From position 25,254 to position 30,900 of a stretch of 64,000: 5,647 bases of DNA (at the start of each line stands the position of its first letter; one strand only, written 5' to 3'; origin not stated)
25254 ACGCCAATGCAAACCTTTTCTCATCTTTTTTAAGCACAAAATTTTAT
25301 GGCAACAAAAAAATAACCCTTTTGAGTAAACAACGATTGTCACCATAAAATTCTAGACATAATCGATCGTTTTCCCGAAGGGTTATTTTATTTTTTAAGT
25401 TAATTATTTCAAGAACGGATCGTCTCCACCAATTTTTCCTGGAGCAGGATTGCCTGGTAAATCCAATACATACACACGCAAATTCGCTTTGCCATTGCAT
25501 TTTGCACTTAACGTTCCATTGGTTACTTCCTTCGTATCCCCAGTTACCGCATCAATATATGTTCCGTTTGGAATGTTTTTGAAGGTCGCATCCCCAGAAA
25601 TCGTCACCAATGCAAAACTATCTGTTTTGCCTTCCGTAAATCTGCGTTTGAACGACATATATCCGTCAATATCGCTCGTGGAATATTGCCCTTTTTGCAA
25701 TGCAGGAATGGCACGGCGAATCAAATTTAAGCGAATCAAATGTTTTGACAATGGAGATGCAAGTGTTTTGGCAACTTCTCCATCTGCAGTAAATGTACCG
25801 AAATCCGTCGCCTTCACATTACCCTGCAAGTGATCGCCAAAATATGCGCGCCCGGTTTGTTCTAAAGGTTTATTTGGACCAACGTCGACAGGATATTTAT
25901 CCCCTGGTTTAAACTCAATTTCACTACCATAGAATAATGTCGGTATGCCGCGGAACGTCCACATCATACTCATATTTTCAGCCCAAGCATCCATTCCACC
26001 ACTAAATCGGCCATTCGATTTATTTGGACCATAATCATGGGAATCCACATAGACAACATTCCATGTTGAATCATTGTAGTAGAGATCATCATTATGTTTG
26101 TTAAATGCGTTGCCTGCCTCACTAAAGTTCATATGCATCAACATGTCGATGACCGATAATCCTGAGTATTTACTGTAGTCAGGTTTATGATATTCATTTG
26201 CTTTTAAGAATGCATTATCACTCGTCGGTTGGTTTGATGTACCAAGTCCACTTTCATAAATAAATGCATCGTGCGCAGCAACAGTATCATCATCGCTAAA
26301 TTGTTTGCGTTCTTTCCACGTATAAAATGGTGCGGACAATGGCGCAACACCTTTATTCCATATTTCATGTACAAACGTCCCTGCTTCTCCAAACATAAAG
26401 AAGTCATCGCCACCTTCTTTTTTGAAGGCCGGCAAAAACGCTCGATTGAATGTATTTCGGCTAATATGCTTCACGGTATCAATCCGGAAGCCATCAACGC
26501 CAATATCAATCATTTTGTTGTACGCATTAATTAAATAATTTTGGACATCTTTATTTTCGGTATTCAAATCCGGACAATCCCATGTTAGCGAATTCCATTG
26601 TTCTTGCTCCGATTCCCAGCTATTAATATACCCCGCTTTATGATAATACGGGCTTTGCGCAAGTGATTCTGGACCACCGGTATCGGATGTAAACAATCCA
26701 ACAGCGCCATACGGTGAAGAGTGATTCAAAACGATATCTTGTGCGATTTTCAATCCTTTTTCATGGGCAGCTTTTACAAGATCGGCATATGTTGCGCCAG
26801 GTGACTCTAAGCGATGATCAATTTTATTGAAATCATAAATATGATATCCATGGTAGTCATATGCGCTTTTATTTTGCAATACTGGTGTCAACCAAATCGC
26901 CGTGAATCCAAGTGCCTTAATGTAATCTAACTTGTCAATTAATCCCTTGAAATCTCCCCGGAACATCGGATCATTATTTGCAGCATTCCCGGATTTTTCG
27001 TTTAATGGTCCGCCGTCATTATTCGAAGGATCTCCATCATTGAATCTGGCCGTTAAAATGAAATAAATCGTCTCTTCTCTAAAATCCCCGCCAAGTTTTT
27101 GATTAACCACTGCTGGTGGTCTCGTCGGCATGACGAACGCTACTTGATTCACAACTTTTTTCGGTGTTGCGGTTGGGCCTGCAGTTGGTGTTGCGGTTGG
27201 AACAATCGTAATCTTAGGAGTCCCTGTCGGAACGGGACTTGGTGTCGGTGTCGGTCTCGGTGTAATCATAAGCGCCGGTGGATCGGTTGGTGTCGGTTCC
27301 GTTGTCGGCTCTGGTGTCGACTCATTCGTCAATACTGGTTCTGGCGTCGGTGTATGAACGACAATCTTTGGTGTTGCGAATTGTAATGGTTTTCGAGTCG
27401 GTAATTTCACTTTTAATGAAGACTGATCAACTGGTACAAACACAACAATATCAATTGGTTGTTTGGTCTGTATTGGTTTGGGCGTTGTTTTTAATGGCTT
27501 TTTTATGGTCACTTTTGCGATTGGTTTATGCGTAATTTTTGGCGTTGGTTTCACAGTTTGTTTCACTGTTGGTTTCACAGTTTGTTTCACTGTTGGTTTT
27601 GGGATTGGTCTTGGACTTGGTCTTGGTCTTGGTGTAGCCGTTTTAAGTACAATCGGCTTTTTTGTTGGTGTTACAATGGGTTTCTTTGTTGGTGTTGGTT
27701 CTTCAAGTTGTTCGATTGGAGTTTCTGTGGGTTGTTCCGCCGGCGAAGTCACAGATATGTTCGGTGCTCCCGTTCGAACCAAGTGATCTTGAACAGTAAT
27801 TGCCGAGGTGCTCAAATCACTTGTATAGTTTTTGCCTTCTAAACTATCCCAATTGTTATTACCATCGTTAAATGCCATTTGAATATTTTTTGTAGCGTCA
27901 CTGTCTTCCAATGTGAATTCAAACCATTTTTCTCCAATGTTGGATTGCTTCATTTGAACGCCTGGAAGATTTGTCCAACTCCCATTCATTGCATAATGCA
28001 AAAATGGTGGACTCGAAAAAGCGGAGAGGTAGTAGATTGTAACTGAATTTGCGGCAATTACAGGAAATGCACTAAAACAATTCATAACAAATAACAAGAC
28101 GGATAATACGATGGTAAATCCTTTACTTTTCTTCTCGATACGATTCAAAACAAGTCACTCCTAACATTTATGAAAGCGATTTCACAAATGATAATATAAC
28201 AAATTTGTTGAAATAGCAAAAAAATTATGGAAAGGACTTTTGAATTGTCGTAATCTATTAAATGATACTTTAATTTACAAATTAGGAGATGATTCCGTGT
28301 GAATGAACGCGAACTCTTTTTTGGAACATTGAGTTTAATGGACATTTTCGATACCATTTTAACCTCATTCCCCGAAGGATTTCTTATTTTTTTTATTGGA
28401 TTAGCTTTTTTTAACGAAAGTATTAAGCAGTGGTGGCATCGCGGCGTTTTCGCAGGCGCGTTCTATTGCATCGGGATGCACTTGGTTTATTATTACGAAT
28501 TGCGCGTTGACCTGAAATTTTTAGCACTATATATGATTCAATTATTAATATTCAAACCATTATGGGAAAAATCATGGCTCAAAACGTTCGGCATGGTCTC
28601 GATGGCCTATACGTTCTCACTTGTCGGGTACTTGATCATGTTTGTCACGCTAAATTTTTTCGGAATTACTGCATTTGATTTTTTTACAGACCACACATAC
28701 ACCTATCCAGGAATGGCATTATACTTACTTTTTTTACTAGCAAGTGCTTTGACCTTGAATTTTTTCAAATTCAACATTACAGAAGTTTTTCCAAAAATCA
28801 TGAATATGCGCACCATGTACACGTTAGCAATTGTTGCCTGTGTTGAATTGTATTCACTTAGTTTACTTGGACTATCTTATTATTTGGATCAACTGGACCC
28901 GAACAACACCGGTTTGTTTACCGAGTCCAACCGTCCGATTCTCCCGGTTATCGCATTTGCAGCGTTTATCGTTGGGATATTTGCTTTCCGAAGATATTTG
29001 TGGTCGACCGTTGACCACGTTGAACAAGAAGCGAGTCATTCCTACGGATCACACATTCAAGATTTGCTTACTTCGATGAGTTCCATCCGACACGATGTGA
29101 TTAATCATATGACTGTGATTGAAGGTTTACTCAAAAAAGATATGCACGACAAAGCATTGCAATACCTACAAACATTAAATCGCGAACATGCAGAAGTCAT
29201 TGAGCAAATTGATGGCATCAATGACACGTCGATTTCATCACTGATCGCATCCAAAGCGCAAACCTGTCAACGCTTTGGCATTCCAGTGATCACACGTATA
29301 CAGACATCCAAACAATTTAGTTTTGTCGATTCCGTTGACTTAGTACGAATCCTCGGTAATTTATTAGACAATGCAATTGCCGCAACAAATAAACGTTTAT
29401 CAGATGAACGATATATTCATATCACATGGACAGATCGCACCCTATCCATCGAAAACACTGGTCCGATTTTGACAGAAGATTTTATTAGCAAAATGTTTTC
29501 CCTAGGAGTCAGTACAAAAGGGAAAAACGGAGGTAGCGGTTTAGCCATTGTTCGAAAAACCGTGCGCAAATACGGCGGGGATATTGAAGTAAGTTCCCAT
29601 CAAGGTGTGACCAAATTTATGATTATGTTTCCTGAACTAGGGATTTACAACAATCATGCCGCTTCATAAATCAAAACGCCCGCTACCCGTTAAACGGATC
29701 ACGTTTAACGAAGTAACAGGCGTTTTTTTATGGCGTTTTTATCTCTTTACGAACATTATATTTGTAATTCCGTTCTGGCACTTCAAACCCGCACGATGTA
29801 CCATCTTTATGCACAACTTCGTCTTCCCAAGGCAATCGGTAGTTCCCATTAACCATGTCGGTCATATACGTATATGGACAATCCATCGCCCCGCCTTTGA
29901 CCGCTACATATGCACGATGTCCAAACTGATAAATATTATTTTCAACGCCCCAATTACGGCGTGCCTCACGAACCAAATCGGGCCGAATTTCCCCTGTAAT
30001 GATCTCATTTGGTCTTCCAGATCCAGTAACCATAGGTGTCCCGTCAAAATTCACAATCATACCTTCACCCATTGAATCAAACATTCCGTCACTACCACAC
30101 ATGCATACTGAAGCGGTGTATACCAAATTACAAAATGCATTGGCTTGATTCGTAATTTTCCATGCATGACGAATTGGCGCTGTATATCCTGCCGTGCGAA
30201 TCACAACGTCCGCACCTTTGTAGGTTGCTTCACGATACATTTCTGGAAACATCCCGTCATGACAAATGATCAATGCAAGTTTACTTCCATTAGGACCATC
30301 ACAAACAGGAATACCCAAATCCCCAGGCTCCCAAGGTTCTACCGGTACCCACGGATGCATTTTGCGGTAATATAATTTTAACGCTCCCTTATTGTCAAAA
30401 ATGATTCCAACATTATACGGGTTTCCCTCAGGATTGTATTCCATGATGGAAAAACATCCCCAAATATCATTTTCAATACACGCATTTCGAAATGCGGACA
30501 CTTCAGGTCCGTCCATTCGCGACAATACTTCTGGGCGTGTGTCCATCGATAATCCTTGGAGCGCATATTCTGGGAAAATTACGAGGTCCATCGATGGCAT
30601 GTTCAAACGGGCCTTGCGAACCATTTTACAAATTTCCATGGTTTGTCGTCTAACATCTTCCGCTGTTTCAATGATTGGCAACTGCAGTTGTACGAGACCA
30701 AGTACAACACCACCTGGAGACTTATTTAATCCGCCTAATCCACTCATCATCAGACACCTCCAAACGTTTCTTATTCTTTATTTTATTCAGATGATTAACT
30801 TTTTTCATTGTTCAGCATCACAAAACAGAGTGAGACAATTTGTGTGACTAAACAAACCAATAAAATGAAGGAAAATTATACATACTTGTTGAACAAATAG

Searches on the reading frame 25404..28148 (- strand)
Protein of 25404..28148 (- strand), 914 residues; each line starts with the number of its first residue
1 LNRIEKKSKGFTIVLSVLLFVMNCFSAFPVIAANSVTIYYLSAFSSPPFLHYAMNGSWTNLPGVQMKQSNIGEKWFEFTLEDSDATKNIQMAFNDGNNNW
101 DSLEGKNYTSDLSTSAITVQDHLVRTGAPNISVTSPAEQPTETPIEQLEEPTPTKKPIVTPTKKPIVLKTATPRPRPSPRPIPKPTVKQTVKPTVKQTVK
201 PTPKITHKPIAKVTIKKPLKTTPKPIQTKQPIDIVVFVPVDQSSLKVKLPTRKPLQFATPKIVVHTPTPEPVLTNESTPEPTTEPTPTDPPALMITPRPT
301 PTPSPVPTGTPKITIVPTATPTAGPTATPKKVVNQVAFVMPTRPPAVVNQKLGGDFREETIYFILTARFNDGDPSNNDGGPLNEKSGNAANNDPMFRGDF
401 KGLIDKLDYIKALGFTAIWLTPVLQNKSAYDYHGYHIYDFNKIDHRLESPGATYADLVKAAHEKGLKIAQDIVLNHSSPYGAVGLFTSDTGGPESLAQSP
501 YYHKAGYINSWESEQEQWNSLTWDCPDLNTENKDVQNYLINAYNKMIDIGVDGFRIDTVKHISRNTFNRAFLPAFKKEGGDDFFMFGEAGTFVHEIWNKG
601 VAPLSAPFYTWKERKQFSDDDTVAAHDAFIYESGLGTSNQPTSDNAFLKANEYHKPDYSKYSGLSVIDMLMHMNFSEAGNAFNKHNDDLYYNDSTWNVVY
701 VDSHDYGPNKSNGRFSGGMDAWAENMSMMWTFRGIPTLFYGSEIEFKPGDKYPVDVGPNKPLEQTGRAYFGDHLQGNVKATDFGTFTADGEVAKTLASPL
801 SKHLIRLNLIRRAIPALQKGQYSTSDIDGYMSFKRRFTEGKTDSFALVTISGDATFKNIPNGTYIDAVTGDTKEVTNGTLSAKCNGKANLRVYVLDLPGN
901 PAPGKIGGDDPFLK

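Call 19: search_protein_families(library=pfam, proteins=[window:25404-28148:-], max_evalue=0.001)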
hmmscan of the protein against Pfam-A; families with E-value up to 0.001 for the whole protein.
window:25404-28148:- (914 aa): 2 families
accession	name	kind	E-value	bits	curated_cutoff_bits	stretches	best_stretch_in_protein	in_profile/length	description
PF00128.31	Alpha-amylase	-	4e-43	148.7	22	1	363-746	1-356/446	Alpha amylase, catalytic domain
PF03423.18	CBM_25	-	2.5e-16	60.3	27.3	1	33-123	3-92/106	Carbohydrate binding domain (family 25)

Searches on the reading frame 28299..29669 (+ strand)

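Call 10: search_protein_families(library=pfam, proteins=[window:28299-29669:+], max_evalue=0.01)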
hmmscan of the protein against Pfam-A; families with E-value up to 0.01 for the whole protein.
window:28299-29669:+ (456 aa): 3 families
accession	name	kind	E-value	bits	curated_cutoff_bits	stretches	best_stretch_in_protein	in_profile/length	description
PF02518.31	HATPase_c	-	1.1e-14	55.2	26.4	1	344-446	2-109/111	Histidine kinase-, DNA gyrase B-, and HSP90-like ATPase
PF14501.12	HATPase_c_5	-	7.4e-13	48.7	22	1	345-445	3-102/102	GHKL domain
PF14689.11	SPOB_a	-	2.5e-08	33.9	28.1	1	251-296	7-52/62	Sensor_kinase_SpoOB-type, alpha-helical domain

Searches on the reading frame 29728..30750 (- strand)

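Call 10: search_protein_families(library=pfam, proteins=[window:29728-30750:-], max_evalue=0.01)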
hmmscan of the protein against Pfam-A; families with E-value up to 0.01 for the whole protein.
window:29728-30750:- (340 aa): 1 family
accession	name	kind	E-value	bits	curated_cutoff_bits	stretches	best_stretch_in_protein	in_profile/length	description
PF00795.27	CN_hydrolase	-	5.9e-34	118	23.2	1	20-265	5-256/256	Carbon-nitrogen hydrolase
